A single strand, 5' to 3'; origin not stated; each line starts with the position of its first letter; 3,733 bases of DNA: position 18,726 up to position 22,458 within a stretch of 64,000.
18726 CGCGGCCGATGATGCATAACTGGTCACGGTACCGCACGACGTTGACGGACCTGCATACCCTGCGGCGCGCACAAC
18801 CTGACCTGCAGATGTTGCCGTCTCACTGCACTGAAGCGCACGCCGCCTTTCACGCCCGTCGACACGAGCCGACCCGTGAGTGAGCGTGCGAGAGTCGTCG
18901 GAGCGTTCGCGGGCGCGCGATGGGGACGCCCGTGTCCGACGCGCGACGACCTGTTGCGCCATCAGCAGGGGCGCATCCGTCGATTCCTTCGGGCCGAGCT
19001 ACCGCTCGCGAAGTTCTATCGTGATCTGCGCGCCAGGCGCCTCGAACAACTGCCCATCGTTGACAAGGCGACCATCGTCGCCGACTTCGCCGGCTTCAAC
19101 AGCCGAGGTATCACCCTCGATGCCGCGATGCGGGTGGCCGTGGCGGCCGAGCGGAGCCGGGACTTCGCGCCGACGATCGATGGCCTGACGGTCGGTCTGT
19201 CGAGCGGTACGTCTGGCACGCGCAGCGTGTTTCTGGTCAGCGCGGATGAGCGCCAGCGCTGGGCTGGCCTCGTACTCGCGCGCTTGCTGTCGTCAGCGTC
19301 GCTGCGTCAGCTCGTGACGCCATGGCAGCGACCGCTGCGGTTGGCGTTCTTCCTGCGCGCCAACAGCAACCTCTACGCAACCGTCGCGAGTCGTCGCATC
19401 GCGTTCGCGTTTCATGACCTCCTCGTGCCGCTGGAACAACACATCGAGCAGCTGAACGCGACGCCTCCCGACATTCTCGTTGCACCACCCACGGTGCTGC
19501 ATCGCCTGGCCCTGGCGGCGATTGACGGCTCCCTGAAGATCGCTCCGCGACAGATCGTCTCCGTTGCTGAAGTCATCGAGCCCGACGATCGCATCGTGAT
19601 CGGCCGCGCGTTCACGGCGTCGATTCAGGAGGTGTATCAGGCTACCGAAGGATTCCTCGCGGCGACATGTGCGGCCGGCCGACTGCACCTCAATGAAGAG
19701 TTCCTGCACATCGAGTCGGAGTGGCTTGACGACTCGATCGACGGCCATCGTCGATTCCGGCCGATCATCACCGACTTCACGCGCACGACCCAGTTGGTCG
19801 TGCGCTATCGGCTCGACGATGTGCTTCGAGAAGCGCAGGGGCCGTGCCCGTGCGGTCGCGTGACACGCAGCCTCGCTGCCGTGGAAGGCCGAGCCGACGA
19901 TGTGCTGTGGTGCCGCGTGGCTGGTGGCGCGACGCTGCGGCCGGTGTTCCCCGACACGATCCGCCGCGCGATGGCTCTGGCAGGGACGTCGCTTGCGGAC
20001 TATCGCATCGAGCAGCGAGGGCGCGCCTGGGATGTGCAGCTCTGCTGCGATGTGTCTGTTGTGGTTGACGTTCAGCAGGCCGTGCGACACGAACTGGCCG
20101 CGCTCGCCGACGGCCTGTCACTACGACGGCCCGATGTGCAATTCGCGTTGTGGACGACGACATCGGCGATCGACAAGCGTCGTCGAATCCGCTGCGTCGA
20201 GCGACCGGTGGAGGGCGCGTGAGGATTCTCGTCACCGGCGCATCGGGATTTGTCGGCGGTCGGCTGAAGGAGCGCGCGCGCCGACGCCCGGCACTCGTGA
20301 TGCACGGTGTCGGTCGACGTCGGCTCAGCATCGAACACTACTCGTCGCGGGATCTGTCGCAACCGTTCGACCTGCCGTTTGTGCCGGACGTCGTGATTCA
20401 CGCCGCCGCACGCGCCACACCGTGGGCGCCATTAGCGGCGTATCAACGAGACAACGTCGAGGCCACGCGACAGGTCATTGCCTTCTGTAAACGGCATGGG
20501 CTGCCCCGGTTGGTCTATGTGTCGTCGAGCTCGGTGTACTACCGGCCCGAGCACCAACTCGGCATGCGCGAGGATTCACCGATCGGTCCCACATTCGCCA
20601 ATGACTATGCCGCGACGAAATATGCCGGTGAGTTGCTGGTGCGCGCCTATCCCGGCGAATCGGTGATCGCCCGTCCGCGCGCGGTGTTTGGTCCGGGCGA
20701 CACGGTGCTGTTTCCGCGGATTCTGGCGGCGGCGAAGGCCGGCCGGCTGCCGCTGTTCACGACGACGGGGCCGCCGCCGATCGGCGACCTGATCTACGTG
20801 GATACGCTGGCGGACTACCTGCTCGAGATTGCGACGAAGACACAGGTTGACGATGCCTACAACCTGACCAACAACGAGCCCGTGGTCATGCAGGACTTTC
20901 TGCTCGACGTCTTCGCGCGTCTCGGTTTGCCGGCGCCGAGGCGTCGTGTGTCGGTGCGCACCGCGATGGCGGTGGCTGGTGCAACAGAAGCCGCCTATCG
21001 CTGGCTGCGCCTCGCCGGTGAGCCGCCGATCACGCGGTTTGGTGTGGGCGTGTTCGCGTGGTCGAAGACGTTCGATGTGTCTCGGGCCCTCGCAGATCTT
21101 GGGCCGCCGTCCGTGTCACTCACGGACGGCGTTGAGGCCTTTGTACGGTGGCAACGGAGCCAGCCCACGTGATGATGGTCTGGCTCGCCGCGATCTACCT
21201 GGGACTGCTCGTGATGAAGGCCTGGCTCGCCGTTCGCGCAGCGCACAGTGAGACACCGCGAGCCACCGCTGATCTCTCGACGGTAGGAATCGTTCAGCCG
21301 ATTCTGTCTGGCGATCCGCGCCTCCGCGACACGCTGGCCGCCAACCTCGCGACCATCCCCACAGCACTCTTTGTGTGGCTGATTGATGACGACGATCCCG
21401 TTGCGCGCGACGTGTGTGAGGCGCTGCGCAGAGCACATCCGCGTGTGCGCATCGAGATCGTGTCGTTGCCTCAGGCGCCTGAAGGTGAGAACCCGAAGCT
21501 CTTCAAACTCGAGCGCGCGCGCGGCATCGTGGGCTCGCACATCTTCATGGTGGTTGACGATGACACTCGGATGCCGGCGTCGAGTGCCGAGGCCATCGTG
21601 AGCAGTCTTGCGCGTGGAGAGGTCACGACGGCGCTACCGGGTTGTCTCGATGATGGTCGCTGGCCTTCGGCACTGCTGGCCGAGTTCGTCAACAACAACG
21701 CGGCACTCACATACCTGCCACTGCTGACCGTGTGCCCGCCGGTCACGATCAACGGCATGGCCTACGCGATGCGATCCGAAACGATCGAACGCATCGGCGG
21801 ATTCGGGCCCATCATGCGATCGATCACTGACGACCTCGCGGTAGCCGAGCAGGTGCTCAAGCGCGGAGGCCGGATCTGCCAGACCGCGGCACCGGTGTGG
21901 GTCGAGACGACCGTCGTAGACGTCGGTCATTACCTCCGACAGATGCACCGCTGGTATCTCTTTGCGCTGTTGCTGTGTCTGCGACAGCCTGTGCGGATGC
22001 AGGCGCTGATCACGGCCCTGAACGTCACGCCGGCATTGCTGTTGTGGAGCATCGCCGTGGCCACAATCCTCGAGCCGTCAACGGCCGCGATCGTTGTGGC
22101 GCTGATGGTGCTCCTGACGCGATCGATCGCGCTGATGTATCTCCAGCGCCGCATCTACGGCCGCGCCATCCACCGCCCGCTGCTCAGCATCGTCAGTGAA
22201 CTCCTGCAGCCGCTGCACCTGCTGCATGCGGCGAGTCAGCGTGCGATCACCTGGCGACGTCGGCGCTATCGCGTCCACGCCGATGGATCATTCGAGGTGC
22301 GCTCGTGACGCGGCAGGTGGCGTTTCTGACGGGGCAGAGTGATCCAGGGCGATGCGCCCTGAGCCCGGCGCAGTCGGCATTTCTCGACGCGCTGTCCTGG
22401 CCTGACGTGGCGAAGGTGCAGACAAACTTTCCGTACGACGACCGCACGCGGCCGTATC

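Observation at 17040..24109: Seven translationally coupled genes (KAS III, MBL hydrolase, F390-synthetase-like adenylating enzyme, SDR, membrane GT2, orphan hydrolase-like protein, GT1): candidate uncharacterised glycolipid pathway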

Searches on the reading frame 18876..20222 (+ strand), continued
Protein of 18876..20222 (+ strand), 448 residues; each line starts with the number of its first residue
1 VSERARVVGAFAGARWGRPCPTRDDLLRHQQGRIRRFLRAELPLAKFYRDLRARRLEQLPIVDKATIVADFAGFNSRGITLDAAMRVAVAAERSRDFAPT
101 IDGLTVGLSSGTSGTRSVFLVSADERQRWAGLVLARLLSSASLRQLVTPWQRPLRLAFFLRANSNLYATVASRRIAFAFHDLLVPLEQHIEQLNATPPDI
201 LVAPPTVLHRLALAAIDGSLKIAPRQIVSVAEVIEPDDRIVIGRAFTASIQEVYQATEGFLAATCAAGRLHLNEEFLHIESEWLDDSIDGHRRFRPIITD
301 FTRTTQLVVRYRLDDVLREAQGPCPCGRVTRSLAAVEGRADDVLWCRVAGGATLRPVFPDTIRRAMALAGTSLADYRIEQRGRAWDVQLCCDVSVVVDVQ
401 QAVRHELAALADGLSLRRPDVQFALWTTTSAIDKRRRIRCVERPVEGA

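Call 92: fold_search(model_id=the predicted structure, library=pdb)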
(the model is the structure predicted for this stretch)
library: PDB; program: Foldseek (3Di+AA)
matches with E <= 10: 1711; with E <= 0.001: 514
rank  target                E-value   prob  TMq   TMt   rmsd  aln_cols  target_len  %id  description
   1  2y27_A                8.6e-23  1.00  0.64  0.67   5.9       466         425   18  crystal structure of PaaK1 in complex with ATP from Burkholderia cenocepacia (released 2011-05-04)
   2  4rvn_B                3.1e-22  1.00  0.64  0.67   5.9       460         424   17  Crystal structure of a Putative Acyl-CoA ligase (BT_0428) from Bacteroides thetaiotaomicron VPI-5482 at 2.20 A resolut (released 2015-01-21)
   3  4r1m_A                7.7e-22  1.00  0.53  0.54  12.1       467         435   17  Crystal structure of a Putative Acyl-CoA ligase (BT_0428) from Bacteroides thetaiotaomicron VPI-5482 at 2.48 A resolut (released 2014-08-27)
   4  2y27_B                8.1e-22  1.00  0.66  0.69   5.5       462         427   19  crystal structure of PaaK1 in complex with ATP from Burkholderia cenocepacia (released 2011-05-04)
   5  4r1l_C                1.3e-21  1.00  0.52  0.54  12.4       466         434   18  Crystal structure of a Putative Acyl-CoA ligase (BT_0428) from Bacteroides thetaiotaomicron VPI-5482 at 2.42 A resolut (released 2014-08-27)
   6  4r1m_B                1.6e-21  1.00  0.64  0.67   5.8       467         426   18  Crystal structure of a Putative Acyl-CoA ligase (BT_0428) from Bacteroides thetaiotaomicron VPI-5482 at 2.48 A resolut (released 2014-08-27)
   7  4rvn_D                1.6e-21  1.00  0.62  0.65   6.4       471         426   16  Crystal structure of a Putative Acyl-CoA ligase (BT_0428) from Bacteroides thetaiotaomicron VPI-5482 at 2.20 A resolut (released 2015-01-21)
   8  4r1m_C                2.2e-21  1.00  0.53  0.54  12.4       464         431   18  Crystal structure of a Putative Acyl-CoA ligase (BT_0428) from Bacteroides thetaiotaomicron VPI-5482 at 2.48 A resolut (released 2014-08-27)
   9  4r1l_B                2.3e-21  1.00  0.62  0.66   6.5       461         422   18  Crystal structure of a Putative Acyl-CoA ligase (BT_0428) from Bacteroides thetaiotaomicron VPI-5482 at 2.42 A resolut (released 2014-08-27)
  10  4r1l_A                3.2e-21  1.00  0.52  0.54  11.9       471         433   18  Crystal structure of a Putative Acyl-CoA ligase (BT_0428) from Bacteroides thetaiotaomicron VPI-5482 at 2.42 A resolut (released 2014-08-27)
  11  4r1m_D                3.6e-21  1.00  0.62  0.65   6.4       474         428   16  Crystal structure of a Putative Acyl-CoA ligase (BT_0428) from Bacteroides thetaiotaomicron VPI-5482 at 2.48 A resolut (released 2014-08-27)
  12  4rvo_D                3.9e-21  1.00  0.64  0.67   5.9       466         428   17  Crystal structure of a Putative Acyl-CoA ligase (BT_0428) from Bacteroides thetaiotaomicron VPI-5482 at 2.41 A resolut (released 2014-12-31)
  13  6wuq_A                6.5e-21  1.00  0.59  0.62  11.3       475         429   17  Crystal structure of AjiA1 in apo form (released 2020-12-09)
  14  4r1l_D                6.9e-21  1.00  0.61  0.63   6.5       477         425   16  Crystal structure of a Putative Acyl-CoA ligase (BT_0428) from Bacteroides thetaiotaomicron VPI-5482 at 2.42 A resolut (released 2014-08-27)
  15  6tm4_BBB              8.2e-21  1.00  0.59  0.61   6.3       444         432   18  NatL2 in complex with two molecules of salicylic acid (released 2020-01-15)
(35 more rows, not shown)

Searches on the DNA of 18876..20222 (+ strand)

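Call 64: search_dna_similar(query=L083:6140-13021:+, collection=ecoli_genomes, mode=near, max_rows=40, rows=spread)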
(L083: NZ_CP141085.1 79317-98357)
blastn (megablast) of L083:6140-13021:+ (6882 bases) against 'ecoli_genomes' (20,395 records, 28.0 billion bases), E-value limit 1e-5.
Records with a match: 674; places in all: 675; records where one place covers at least 80% of the query: 673.
Genomes with a match: 674 of 5426; with a place that covers at least 80% of the query: 673. Places per genome that has any: lowest 1, median 1, highest 2. On chromosomes: 673 places; on plasmids: 2.
Best place of each record, by identity: >=99% 103; 95-99% 569; 90-95% 2.
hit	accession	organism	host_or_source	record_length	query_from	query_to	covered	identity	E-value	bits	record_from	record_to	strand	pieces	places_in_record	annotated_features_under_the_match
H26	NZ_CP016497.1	Escherichia coli strain UPEC 26-1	Homo sapiens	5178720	1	6882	100%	100.0%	0e+0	12709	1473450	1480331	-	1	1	F390 synthetase-related protein | sterol desaturase family protein | acyl-CoA desaturase | NAD-dependent epimerase/dehydratase family protein | 3-oxoacyl-[acyl-carrier-protein] synthase III C-terminal ... | and 2 other names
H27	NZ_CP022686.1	Escherichia coli Nissle 1917 strain Nissle 1917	Homo sapiens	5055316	1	6882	100%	100.0%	0e+0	12704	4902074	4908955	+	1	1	F390 synthetase-related protein | sterol desaturase family protein | acyl-CoA desaturase | NAD-dependent epimerase/dehydratase family protein | 3-oxoacyl-[acyl-carrier-protein] synthase III C-terminal ... | and 2 other names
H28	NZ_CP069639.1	Escherichia coli strain SSGNw1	not applicable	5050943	1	6882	100%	100.0%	0e+0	12704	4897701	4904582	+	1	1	F390 synthetase-related protein | sterol desaturase family protein | acyl-CoA desaturase | NAD-dependent epimerase/dehydratase family protein | 3-oxoacyl-[acyl-carrier-protein] synthase III C-terminal ... | and 2 other names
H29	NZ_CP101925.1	Escherichia coli strain Seattle 1946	missing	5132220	1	6882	100%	100.0%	0e+0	12704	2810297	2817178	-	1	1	F390 synthetase-related protein | sterol desaturase family protein | acyl-CoA desaturase | NAD-dependent epimerase/dehydratase family protein | 3-oxoacyl-[acyl-carrier-protein] synthase III C-terminal ... | and 2 other names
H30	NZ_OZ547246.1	Escherichia coli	Homo sapiens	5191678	1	6882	100%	100.0%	0e+0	12704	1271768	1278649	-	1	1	F390 synthetase-related protein | sterol desaturase family protein | acyl-CoA desaturase | NAD-dependent epimerase/dehydratase family protein | 3-oxoacyl-[acyl-carrier-protein] synthase III C-terminal ... | and 2 other names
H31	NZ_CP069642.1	Escherichia coli strain SSGNw2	not applicable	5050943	1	6882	100%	100.0%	0e+0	12693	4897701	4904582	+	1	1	F390 synthetase-related protein | sterol desaturase family protein | acyl-CoA desaturase | NAD-dependent epimerase/dehydratase family protein | 3-oxoacyl-[acyl-carrier-protein] synthase III C-terminal ... | and 2 other names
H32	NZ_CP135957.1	Escherichia coli strain MS1657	Gallus gallus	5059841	1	6882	100%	98.8%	0e+0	12249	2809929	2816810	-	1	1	F390 synthetase-related protein | sterol desaturase family protein | fatty acid desaturase family protein | NAD-dependent epimerase/dehydratase family protein | 3-oxoacyl-[acyl-carrier-protein] synthase III C-terminal ... | and 2 other names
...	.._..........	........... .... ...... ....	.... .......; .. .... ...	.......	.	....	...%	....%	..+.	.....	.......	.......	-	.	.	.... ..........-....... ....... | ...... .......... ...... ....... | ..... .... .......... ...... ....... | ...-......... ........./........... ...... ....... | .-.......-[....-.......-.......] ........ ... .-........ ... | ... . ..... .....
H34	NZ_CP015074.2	Escherichia coli strain Ecol_745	Homo sapiens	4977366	1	6882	100%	98.8%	0e+0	12244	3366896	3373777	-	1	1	F390 synthetase-related protein | sterol desaturase family protein | fatty acid desaturase family protein | NAD-dependent epimerase/dehydratase family protein | 3-oxoacyl-[acyl-carrier-protein] synthase III C-terminal ... | and 2 other names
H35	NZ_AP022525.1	Escherichia coli strain THO-003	Homo sapiens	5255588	1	6882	100%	98.8%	0e+0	12244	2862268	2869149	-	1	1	F390 synthetase-related protein | sterol desaturase family protein | fatty acid desaturase family protein | NAD-dependent epimerase/dehydratase family protein | 3-oxoacyl-[acyl-carrier-protein] synthase III C-terminal ... | and 2 other names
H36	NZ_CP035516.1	Escherichia coli strain U14A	Homo sapiens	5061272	1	6882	100%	98.8%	0e+0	12244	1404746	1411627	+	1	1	F390 synthetase-related protein | sterol desaturase family protein | fatty acid desaturase family protein | NAD-dependent epimerase/dehydratase family protein | 3-oxoacyl-[acyl-carrier-protein] synthase III C-terminal ... | and 2 other names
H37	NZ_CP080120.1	Escherichia coli strain M24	Homo sapiens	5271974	1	6882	100%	98.8%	0e+0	12244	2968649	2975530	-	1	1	F390 synthetase-related protein | sterol desaturase family protein | fatty acid desaturase family protein | NAD-dependent epimerase/dehydratase family protein | 3-oxoacyl-[acyl-carrier-protein] synthase III C-terminal ... | and 2 other names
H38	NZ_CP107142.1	Escherichia coli strain S3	human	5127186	1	6882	100%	98.8%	0e+0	12244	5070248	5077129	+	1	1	F390 synthetase-related protein | sterol desaturase family protein | fatty acid desaturase family protein | NAD-dependent epimerase/dehydratase family protein | 3-oxoacyl-[acyl-carrier-protein] synthase III C-terminal ... | and 2 other names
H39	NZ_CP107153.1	Escherichia coli strain R12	human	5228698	1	6882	100%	98.8%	0e+0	12244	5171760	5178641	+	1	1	F390 synthetase-related protein | sterol desaturase family protein | fatty acid desaturase family protein | NAD-dependent epimerase/dehydratase family protein | 3-oxoacyl-[acyl-carrier-protein] synthase III C-terminal ... | and 2 other names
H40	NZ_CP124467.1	Escherichia coli strain AVS0747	wastewater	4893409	1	6882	100%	98.8%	0e+0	12244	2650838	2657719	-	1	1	F390 synthetase-related protein | sterol desaturase family protein | fatty acid desaturase family protein | NAD-dependent epimerase/dehydratase family protein | 3-oxoacyl-[acyl-carrier-protein] synthase III C-terminal ... | and 2 other names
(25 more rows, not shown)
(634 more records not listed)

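Call 65: get_annotated_region(hit=H27, flank=1500)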
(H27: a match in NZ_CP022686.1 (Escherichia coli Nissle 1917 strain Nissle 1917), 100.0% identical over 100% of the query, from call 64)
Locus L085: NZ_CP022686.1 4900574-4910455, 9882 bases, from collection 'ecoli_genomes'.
description: Escherichia coli Nissle 1917 chromosome, complete genome
organism: Escherichia coli Nissle 1917 strain Nissle 1917 (NCBI taxid 316435)
replicon: chromosome; assembly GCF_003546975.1
host: Homo sapiens; source: stool; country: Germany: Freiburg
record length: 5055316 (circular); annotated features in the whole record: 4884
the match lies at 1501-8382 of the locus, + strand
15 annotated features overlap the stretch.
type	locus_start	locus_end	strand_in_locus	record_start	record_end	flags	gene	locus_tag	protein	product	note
CDS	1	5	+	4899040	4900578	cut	narH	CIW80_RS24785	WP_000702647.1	nitrate reductase subunit beta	-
CDS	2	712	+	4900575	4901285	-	narJ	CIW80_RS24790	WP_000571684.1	nitrate reductase molybdenum cofactor assembly chaperone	-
CDS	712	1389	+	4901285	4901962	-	narI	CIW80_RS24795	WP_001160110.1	respiratory nitrate reductase subunit gamma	-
CDS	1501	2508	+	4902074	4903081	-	-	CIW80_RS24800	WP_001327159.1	3-oxoacyl-[acyl-carrier-protein] synthase III C-terminal domain-containing protein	-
CDS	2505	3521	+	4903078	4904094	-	-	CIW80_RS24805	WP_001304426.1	NAD-dependent epimerase/dehydratase family protein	-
CDS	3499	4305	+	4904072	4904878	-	-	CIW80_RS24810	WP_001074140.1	MBL fold metallo-hydrolase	-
CDS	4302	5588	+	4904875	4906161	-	-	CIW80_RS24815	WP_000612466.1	F390 synthetase-related protein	-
CDS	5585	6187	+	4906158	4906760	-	-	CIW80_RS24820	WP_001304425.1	phosphatase PAP2 family protein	-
CDS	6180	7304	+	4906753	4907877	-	-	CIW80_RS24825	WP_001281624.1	sterol desaturase family protein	-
CDS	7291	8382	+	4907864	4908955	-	-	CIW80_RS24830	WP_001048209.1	acyl-CoA desaturase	-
ncRNA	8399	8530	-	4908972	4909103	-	-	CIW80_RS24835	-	RtT sRNA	rtT sRNA, processed from tyrT transcript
tRNA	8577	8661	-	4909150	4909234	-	-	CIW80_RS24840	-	tRNA-Tyr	-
tRNA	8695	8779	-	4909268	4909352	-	-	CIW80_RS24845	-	tRNA-Tyr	-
CDS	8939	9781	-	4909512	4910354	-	purU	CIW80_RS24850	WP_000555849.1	formyltetrahydrofolate deformylase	-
CDS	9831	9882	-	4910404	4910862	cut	ychJ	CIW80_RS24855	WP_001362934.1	YchJ family protein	-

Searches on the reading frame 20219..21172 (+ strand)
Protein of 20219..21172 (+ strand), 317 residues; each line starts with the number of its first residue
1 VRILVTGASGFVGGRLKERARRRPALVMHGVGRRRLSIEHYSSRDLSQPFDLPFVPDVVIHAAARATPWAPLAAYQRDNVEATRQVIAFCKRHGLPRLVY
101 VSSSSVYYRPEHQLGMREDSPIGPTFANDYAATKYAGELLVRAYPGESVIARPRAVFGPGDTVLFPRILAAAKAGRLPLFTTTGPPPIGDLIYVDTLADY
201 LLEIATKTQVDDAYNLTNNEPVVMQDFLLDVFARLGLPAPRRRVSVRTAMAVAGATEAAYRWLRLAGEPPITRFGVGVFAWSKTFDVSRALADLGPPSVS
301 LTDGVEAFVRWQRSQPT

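Call 5: search_protein_families(library=pfam, proteins=[window:20219-21172:+], max_evalue=0.01)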
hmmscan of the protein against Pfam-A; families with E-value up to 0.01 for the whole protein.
window:20219-21172:+ (317 aa): 6 families
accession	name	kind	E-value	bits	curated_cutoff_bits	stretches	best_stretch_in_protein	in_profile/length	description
PF01370.27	Epimerase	-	1.7e-25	90.3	20.9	1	3-216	1-239/240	NAD dependent epimerase/dehydratase family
PF01073.25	3Beta_HSD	-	5.4e-16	58.9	22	1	58-241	69-274/280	3-beta hydroxysteroid dehydrogenase/isomerase family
PF04321.23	RmlD_sub_bind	-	2.4e-15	56.8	27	1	1-261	1-256/287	RmlD substrate binding domain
PF07993.18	NAD_binding_4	-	1.6e-13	50.8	20.1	1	57-158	90-209/258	Male sterility protein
PF16363.11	GDP_Man_Dehyd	-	5.3e-06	26.6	27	1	56-236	76-267/332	GDP-mannose 4,6 dehydratase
PF13460.12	NAD_binding_10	-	3.5e-05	24.2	27.2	1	57-135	62-130/184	NAD(P)H-binding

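Call 6: search_protein_families(library=ncbifam, proteins=[window:20219-21172:+], max_evalue=0.01)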
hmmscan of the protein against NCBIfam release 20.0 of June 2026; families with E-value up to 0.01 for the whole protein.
window:20219-21172:+ (317 aa): 20 families
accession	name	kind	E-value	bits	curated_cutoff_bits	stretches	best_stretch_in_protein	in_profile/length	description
NF042422.1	oxyalk_red_OleD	equivalog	1.5e-45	156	580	1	1-308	1-324/329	2-alkyl-3-oxoalkanoate reductase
NF042423.1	oxyalk_red_Shew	equivalog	5.9e-40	137.3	580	1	2-306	10-329/331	2-alkyl-3-oxoalkanoate reductase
TIGR03466.1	HpnA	hypoth_equivalog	6.8e-21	74.5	367.65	1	1-315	1-324/327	hopanoid-associated sugar epimerase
TIGR01746.1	Thioester-redct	subfamily_domain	3.8e-15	56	213.35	1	57-239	90-284/371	thioester reductase domain-containing protein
TIGR01214.1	rmlD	equivalog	8e-14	51.4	224.05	1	2-239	1-230/285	dTDP-4-dehydrorhamnose reductase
TIGR04180.1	EDH_00030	hypoth_equivalog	5.1e-09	35.6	475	1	57-228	72-249/297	NAD-dependent 4,6-dehydratase LegB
NF005539.0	PRK07201.1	equivalog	1.2e-08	34.2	549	1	57-243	79-274/657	SDR family oxidoreductase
TIGR01179.1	galE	equivalog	1.9e-08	33.6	262.3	1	57-144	72-159/332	UDP-glucose 4-epimerase GalE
TIGR01181.1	dTDP_gluc_dehyt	equivalog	9.9e-08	31.4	365.1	1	73-223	94-249/321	dTDP-glucose 4,6-dehydratase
NF058621.1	DiazavRedAvaA7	equivalog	3.6e-06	26.8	400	1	1-253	1-265/304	3-diazoavenalumate denitrifying reductase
NF043036.1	ErythonDh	equivalog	2.4e-05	23.7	325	0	79-144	100-163/321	D-erythronate dehydrogenase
NF007582.0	PRK10217.1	equivalog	4.8e-05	22.6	698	0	128-218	158-253/355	dTDP-glucose 4,6-dehydratase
NF050030.1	thlkprotThyD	equivalog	5.1e-05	22.6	400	0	82-228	100-243/305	thylakoid membrane protein ThyD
NF047922.1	GDPFucSynFcl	equivalog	8.4e-05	22.2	500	1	2-162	4-170/308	GDP-L-fucose synthase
TIGR02197.1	heptose_epim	equivalog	0.0002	20.6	274.6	0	57-136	68-144/316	ADP-glyceromanno-heptose 6-epimerase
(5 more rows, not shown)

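Call 38: search_solved_structures(query=window:20219-21172:+, max_evalue=1e-8)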
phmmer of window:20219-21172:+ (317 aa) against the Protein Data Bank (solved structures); distinct sequences matched with E-value up to 1e-8: 5.
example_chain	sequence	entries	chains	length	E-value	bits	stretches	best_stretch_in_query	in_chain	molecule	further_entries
3wj7_A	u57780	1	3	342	8.1e-11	45.1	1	4-313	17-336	Putative oxidoreductase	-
3vps_A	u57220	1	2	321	2.3e-09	40.3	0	2-222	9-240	NAD-dependent epimerase/dehydratase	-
8w3u_A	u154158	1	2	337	3e-09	39.9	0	2-161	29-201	dTDP-glucose 4,6-dehydratase related protein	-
9ar1_A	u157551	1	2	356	3.6e-09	39.6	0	2-161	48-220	dTDP-glucose 4,6-dehydratase related protein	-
6jkg_A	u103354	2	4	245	8.6e-09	38.4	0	3-197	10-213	Sterol-4-alpha-carboxylate 3-dehydrogenase, decarboxylating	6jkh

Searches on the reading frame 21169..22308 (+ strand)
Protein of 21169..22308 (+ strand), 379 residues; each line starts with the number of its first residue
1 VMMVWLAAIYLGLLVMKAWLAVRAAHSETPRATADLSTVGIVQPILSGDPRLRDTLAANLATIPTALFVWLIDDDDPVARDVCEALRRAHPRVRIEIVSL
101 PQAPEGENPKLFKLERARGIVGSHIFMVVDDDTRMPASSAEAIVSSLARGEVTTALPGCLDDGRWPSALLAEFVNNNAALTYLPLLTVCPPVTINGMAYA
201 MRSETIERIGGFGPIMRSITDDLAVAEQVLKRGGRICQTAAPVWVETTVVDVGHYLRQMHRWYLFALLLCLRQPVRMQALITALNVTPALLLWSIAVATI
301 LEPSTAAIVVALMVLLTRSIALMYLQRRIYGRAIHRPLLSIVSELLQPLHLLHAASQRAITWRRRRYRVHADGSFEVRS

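Call 5: search_protein_families(library=pfam, proteins=[window:21169-22308:+], max_evalue=0.01)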
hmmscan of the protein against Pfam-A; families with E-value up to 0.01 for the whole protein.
window:21169-22308:+ (379 aa): 3 families
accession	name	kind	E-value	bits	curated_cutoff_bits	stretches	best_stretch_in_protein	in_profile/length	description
PF13506.12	Glyco_transf_21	-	1.3e-24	87.1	21.7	1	98-266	6-173/174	Glycosyl transferase family 21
PF13641.12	Glyco_tranf_2_3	-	1.1e-12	48.9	27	1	49-263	13-228/230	Glycosyltransferase like family 2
PF13632.12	Glyco_trans_2_3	-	4.2e-12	46.7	27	1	125-317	1-177/198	Glycosyl transferase family group 2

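Call 6: search_protein_families(library=ncbifam, proteins=[window:21169-22308:+], max_evalue=0.01)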
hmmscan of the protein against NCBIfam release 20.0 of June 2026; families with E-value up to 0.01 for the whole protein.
window:21169-22308:+ (379 aa): 2 families
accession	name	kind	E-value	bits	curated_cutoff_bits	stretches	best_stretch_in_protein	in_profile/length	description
TIGR03472.1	HpnI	equivalog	8.2e-23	80.8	310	1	11-374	16-369/373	bacteriohopanetetrol glucosamine biosynthesis glycosyltransferase HpnI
TIGR03469.1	HpnB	hypoth_equivalog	0.0022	17.1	379.25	1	8-324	10-343/386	hopene-associated glycosyltransferase HpnB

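Call 39: search_solved_structures(query=window:21169-22308:+, max_evalue=0.01)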
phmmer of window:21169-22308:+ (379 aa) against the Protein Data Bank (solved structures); distinct sequences matched with E-value up to 0.01: 2.
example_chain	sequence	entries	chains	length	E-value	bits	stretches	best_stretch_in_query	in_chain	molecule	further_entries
26qf_A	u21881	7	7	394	1.4e-08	37.6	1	12-267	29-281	Ceramide glucosyltransferase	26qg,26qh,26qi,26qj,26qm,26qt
26qs_A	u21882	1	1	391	1.5e-08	37.5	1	12-267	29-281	Ceramide glucosyltransferase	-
